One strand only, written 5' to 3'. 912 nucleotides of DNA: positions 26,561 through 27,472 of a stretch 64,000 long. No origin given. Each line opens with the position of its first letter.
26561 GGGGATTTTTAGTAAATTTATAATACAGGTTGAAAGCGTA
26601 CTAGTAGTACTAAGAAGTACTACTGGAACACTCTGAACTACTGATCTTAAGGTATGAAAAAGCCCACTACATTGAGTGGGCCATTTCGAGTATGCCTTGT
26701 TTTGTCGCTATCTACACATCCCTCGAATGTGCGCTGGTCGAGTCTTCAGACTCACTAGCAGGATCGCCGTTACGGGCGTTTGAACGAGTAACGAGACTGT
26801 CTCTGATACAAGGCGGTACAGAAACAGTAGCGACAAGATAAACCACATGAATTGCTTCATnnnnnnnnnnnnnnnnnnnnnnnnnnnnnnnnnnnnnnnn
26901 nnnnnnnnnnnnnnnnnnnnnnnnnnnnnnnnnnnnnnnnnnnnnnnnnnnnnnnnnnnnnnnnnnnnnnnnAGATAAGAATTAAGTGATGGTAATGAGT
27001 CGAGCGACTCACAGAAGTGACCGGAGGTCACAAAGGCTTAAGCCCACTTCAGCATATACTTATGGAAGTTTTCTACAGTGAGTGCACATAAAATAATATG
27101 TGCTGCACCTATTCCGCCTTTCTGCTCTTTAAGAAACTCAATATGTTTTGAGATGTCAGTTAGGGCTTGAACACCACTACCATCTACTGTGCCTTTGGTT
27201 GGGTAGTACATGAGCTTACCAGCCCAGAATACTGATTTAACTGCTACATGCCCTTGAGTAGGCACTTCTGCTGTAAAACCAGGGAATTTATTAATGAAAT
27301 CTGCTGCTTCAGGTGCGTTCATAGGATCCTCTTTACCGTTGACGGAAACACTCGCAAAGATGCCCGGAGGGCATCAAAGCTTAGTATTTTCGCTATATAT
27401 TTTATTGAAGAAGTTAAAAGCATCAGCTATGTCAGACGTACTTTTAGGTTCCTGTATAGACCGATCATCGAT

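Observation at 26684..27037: Palindrome-dense 350-nt non-coding element between the RNAPII-region operon and a terminator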

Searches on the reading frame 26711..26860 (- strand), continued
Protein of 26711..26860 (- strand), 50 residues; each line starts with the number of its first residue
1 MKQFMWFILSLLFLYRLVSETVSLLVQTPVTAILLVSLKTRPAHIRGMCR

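Call 77: search_protein_families(library=padloc, proteins=[window:26711-26860:-], max_evalue=10)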
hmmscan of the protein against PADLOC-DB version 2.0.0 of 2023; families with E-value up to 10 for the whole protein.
seq(50 aa): 0 families

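Call 114: search_protein_representatives(alignment_id=A5)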
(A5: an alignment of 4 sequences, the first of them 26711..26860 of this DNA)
Query: 4 sequences, 49 profile positions. Proteins with E-value up to 0.001 (for the whole library): 13; up to 1e-10: 5; up to 1e-30: 0. The best 13 are listed.
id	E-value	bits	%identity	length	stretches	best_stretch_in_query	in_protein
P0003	6.5e-29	115.8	-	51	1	1-49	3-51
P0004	2.1e-28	114.2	-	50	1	1-49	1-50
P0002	3.2e-28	113.6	-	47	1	2-49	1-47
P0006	2.7e-14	69.0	-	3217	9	4-33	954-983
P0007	1.5e-11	60.2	-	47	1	2-49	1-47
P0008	6.0e-10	55.1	-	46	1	2-48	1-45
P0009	1.6e-09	53.8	-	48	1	1-49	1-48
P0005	2.1e-09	53.4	-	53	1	2-29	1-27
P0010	8.5e-09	51.4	-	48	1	2-48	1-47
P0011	5.8e-08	48.8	-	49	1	1-29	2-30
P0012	1.8e-05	40.8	-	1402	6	22-47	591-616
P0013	3.5e-04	36.7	-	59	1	2-23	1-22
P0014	4.5e-04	36.3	-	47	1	1-21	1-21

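Call 116: find_encoding_contigs(protein=P0010, flank=4000, max_places=3)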
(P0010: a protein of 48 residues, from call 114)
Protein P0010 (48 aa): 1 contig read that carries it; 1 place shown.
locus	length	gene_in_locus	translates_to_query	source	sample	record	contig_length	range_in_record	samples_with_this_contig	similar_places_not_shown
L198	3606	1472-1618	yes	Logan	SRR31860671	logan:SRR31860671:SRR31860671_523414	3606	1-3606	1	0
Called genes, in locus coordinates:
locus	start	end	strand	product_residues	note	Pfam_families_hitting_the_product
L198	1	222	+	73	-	?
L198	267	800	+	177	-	PF13392:HNH_3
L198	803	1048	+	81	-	-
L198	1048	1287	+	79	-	-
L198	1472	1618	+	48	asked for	-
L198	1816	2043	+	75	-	-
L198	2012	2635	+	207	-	-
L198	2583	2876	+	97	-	-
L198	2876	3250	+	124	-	-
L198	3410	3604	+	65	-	?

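Call 117: find_encoding_contigs(protein=P0007, flank=4000, max_places=3)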
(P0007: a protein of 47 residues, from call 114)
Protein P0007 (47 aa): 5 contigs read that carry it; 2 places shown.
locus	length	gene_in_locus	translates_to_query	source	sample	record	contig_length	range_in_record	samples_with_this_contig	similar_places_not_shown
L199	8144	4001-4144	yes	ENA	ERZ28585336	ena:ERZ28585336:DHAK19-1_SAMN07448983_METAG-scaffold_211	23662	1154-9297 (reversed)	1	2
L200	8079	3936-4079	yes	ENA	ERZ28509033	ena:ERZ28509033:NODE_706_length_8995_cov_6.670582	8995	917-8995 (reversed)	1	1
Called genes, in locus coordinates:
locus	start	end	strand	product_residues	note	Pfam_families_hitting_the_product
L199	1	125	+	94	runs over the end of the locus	-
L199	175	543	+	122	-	-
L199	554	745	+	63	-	-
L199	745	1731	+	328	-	-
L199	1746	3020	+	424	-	PF00940:RNA_pol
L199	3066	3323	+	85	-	-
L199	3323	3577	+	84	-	-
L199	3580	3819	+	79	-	-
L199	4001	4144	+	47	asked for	-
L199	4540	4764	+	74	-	-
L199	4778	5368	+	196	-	-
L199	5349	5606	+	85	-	-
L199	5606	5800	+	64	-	-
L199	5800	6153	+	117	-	-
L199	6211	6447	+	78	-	-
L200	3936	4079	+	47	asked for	-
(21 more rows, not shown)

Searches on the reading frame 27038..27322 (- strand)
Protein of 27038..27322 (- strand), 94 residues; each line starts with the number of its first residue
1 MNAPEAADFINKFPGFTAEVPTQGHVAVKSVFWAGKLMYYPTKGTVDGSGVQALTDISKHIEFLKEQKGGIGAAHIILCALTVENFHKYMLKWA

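Call 37: search_dna_similar(query=window:27038-27322:-, collection=phages, mode=protein, max_evalue=0.001, max_rows=60)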
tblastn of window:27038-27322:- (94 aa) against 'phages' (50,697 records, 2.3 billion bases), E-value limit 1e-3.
Records with a match: 10; places in all: 10; records where one place covers at least 80% of the query: 10.
Best place of each record, by identity: 95-99% 3; 80-90% 4; 60-80% 1; <60% 2.
By first word of the organism name: Klebsiella 10.
By host as written in the record: Klebsiella pneumoniae 184 2; Klebsiella pneumoniae BM327-1 2; Klebsiella pneumoniae 2; Klebsiella pneumoniae L923 2; Klebsiella sp. 1; - 1.
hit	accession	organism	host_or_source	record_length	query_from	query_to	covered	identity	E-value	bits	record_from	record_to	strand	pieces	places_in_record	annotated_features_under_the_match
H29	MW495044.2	Klebsiella phage vB_KpnP_P184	Klebsiella pneumoniae 184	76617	1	94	100%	98.9%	4e-57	194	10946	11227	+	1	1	hypothetical protein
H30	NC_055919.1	Klebsiella phage vB_KpnP_P184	Klebsiella pneumoniae 184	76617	1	94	100%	98.9%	4e-57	194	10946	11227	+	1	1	hypothetical protein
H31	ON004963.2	Klebsiella phage GADU21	Klebsiella sp.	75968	1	94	100%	97.9%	7e-57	192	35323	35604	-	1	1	hypothetical protein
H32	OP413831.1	Klebsiella phage pKP-BM327-1.1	Klebsiella pneumoniae BM327-1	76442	1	94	100%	89.4%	1e-52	181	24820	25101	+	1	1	hypothetical protein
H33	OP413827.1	Klebsiella phage pKP-BM327-1.2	Klebsiella pneumoniae BM327-1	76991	1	94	100%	89.4%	1e-52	181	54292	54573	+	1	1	hypothetical protein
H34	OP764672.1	Klebsiella phage VB_KpP_HS106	Klebsiella pneumoniae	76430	1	94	100%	88.3%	9e-51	175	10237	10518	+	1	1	hypothetical protein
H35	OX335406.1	Klebsiella phage cp20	Sewage and Seine river water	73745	1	94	100%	87.2%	5e-51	176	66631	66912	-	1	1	record has no annotation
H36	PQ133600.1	Klebsiella phage P19-618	Klebsiella pneumoniae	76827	1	94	100%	77.7%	3e-45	159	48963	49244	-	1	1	hypothetical protein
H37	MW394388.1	Klebsiella phage vB_KpP_FBKp27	Klebsiella pneumoniae L923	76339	1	94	100%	44.7%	2e-22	94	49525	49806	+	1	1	hypothetical protein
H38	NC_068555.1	Klebsiella phage vB_KpP_FBKp27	Klebsiella pneumoniae L923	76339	1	94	100%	44.7%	2e-22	94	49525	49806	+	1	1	hypothetical protein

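Call 53: search_protein_families(library=phrogs, proteins=[window:27038-27322:-], max_evalue=1)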
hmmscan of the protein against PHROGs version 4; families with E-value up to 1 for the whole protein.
window:27038-27322:- (94 aa): 0 families

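Call 54: search_protein_families(library=pfam, proteins=[window:27038-27322:-], max_evalue=1)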
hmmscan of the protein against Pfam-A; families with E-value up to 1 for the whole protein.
window:27038-27322:- (94 aa): 0 families

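Call 77: search_protein_families(library=padloc, proteins=[window:27038-27322:-], max_evalue=10)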
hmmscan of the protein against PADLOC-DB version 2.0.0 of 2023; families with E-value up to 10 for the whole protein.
window:27038-27322:- (94 aa): 0 families
